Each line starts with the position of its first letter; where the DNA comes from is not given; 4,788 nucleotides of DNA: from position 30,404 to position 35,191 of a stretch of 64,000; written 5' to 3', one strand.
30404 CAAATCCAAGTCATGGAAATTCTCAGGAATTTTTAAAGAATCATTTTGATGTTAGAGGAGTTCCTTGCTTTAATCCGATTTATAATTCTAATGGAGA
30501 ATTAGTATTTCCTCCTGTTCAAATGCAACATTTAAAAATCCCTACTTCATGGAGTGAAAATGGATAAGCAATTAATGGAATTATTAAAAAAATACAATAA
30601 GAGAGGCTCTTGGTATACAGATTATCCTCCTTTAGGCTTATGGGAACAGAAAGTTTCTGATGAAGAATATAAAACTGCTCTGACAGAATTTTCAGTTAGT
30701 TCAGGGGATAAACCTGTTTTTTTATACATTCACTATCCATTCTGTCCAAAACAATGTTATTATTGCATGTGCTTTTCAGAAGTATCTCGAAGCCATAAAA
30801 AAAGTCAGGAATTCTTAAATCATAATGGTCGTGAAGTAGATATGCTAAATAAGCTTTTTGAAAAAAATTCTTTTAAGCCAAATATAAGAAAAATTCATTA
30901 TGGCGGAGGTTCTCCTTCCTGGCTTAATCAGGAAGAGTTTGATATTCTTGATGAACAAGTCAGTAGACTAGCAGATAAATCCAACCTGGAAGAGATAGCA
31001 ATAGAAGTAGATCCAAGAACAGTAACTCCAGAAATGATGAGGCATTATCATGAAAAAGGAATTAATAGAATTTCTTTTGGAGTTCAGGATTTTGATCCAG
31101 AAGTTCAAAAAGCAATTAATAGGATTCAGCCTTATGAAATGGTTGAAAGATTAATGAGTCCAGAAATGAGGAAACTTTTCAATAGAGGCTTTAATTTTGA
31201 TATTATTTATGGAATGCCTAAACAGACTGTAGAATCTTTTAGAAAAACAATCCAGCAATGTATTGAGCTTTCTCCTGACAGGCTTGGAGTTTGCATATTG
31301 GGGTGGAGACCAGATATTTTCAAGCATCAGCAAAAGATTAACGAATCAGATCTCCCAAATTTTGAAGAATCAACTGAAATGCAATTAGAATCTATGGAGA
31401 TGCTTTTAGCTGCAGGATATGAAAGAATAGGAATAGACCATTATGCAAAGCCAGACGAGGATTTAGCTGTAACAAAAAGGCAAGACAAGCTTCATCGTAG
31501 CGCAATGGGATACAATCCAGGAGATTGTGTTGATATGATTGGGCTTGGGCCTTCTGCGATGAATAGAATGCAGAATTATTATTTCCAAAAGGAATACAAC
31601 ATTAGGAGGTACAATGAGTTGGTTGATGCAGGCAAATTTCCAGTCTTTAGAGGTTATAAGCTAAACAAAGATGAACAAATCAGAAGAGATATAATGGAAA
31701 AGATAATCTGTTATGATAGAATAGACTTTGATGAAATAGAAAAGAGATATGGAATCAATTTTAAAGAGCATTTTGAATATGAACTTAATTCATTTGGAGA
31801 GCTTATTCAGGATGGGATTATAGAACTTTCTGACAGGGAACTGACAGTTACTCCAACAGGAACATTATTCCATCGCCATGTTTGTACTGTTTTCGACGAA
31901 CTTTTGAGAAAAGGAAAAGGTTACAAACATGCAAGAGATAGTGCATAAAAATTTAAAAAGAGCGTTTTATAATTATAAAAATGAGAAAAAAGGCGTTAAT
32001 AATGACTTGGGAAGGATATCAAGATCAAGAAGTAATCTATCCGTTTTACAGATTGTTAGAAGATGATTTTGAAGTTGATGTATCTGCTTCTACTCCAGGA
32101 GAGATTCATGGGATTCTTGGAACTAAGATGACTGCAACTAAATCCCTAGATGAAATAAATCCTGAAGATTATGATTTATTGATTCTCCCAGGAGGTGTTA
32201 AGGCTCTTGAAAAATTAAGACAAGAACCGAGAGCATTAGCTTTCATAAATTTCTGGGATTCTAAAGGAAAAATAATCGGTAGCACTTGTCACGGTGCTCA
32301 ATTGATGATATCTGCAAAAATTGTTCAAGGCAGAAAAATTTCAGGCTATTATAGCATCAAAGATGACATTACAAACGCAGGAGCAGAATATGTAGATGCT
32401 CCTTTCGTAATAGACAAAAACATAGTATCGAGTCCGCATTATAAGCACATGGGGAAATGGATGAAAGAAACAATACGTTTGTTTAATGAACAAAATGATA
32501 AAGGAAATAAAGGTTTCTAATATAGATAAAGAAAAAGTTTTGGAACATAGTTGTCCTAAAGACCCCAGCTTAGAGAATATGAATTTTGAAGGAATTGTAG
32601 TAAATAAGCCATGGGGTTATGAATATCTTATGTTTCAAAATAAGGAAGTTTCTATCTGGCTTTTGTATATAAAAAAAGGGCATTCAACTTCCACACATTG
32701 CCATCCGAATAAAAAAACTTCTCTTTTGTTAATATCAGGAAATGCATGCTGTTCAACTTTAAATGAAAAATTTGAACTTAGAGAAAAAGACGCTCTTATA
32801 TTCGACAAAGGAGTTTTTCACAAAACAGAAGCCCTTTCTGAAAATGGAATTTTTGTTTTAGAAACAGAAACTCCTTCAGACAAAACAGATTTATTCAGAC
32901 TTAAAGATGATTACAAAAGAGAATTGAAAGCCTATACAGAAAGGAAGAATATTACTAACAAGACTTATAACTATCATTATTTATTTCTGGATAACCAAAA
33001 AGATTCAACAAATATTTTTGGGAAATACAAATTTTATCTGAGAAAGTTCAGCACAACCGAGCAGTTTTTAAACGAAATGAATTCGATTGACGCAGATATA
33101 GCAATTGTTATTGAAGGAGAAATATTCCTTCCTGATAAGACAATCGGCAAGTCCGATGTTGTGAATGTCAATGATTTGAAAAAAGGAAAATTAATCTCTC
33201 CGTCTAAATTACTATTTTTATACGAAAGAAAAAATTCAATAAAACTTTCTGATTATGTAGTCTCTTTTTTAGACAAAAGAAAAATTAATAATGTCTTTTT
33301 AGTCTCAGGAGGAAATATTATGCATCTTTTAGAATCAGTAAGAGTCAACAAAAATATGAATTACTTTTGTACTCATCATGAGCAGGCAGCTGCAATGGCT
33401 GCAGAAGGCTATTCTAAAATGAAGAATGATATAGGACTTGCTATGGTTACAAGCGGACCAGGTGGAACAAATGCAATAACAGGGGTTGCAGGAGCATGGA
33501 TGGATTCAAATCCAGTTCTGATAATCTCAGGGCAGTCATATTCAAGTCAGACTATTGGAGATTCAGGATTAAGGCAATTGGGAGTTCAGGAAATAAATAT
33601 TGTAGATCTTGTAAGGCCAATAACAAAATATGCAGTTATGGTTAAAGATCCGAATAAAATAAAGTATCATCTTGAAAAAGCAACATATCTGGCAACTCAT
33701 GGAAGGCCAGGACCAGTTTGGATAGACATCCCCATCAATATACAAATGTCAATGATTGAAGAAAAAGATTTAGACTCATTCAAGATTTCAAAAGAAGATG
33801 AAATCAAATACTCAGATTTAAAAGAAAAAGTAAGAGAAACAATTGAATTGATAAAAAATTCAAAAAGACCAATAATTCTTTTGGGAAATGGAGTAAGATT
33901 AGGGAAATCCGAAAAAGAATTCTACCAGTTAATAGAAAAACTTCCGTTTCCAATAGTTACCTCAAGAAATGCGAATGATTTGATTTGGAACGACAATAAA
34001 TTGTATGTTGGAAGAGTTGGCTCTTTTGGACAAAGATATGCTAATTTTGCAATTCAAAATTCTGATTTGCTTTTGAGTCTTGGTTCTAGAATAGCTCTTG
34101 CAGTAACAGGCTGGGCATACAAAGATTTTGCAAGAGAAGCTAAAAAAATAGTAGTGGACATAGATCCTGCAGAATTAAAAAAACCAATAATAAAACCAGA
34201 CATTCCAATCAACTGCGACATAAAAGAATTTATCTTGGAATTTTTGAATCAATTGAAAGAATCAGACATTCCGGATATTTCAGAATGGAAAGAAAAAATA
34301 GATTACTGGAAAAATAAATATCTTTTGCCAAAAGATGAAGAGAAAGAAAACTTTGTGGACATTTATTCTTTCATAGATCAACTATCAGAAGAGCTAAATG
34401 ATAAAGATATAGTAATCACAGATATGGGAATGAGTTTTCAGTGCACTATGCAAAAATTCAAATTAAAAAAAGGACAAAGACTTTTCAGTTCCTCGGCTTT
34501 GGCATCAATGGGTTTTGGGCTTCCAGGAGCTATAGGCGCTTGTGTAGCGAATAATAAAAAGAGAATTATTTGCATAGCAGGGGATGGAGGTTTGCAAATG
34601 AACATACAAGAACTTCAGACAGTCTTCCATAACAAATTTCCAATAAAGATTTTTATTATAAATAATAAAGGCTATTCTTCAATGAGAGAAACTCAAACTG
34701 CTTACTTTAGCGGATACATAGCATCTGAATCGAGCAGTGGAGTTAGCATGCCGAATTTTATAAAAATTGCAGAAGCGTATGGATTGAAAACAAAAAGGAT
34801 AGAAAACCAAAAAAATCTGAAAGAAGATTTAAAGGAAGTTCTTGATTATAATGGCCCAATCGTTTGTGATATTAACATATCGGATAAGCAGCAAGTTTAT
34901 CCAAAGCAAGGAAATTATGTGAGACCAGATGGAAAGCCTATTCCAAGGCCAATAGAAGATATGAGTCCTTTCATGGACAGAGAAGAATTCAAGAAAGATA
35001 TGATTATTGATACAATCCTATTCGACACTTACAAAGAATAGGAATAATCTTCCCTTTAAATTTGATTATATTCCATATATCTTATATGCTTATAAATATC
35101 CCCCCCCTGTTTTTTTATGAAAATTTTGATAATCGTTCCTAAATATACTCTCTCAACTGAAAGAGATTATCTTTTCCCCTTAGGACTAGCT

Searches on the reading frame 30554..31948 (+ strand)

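Call 24: search_protein_families(library=pfam, proteins=[window:30554-31948:+], max_evalue=0.0001)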
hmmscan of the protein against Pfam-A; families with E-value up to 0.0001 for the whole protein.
window:30554-31948:+ (464 aa): 2 families
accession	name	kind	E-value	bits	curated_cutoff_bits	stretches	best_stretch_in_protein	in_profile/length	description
PF04055.27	Radical_SAM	-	2.4e-22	80.3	29.5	1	58-235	1-165/166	Radical SAM superfamily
PF06969.22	HemN_C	-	3.2e-07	30.8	24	1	370-439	1-67/67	HemN C-terminal domain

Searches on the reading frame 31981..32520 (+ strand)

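Call 24: search_protein_families(library=pfam, proteins=[window:31981-32520:+], max_evalue=0.0001)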
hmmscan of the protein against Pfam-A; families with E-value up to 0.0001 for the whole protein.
window:31981-32520:+ (179 aa): 1 family
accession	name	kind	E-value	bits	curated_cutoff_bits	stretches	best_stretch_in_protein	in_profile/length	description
PF01965.30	DJ-1_PfpI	-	2.4e-40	138.5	26.6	1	3-165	1-163/165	DJ-1/PfpI family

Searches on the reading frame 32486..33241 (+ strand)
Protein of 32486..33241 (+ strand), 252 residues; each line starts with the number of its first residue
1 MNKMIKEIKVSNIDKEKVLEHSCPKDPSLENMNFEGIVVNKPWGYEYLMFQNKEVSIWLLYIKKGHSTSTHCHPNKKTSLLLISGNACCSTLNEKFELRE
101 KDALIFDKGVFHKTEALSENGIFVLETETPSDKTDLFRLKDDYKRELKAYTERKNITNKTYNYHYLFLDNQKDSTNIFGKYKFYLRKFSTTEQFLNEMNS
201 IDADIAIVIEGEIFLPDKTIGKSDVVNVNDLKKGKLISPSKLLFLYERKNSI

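Call 92: search_protein_families(library=pfam, proteins=[window:32486-33241:+], max_evalue=0.01)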
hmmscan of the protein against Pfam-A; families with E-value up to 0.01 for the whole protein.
window:32486-33241:+ (252 aa): 2 families
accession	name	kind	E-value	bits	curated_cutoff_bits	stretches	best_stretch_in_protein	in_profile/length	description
PF07883.17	Cupin_2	-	3.7e-05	23.8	27.2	1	60-119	3-61/70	Cupin domain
PF01050.24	MannoseP_isomer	-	0.0031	18.1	23.6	1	39-125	12-98/116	Mannose-6-phosphate isomerase C-terminal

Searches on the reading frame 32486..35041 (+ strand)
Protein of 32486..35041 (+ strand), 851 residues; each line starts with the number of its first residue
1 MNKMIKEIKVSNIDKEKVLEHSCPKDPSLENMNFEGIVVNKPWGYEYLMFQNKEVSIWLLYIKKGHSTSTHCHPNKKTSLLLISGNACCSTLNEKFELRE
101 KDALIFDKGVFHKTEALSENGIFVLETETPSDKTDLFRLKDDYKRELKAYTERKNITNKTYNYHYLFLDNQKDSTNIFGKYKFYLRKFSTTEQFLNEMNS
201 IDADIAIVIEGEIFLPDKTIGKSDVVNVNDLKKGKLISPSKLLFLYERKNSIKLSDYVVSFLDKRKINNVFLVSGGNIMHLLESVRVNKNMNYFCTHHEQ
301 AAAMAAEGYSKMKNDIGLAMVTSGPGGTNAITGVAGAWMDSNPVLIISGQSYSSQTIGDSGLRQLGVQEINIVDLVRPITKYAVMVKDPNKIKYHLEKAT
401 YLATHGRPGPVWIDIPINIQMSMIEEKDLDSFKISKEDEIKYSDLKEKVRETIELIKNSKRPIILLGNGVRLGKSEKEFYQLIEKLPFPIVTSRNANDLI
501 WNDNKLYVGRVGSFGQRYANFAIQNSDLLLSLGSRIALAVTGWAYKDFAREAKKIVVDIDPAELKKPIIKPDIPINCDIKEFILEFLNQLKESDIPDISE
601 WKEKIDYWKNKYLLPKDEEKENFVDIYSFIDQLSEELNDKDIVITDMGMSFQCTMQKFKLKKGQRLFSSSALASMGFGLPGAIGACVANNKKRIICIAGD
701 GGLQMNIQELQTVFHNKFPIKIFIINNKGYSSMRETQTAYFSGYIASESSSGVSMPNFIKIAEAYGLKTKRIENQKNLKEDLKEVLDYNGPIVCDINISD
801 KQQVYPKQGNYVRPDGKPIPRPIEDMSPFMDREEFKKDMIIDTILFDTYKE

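Call 24: search_protein_families(library=pfam, proteins=[window:32486-35041:+], max_evalue=0.0001)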
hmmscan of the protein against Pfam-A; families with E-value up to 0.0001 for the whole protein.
window:32486-35041:+ (851 aa): 3 families
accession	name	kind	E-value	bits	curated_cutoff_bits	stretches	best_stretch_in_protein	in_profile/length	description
PF02775.26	TPP_enzyme_C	-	1.2e-37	129.5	21.9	1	647-796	2-151/151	Thiamine pyrophosphate enzyme, C-terminal TPP binding domain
PF00205.28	TPP_enzyme_M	-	1.4e-31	109.5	30.4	1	450-583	2-134/137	Thiamine pyrophosphate enzyme, central domain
PF02776.23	TPP_enzyme_N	-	7.7e-31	106.8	26.8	1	253-356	2-105/119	Thiamine pyrophosphate enzyme, N-terminal TPP binding domain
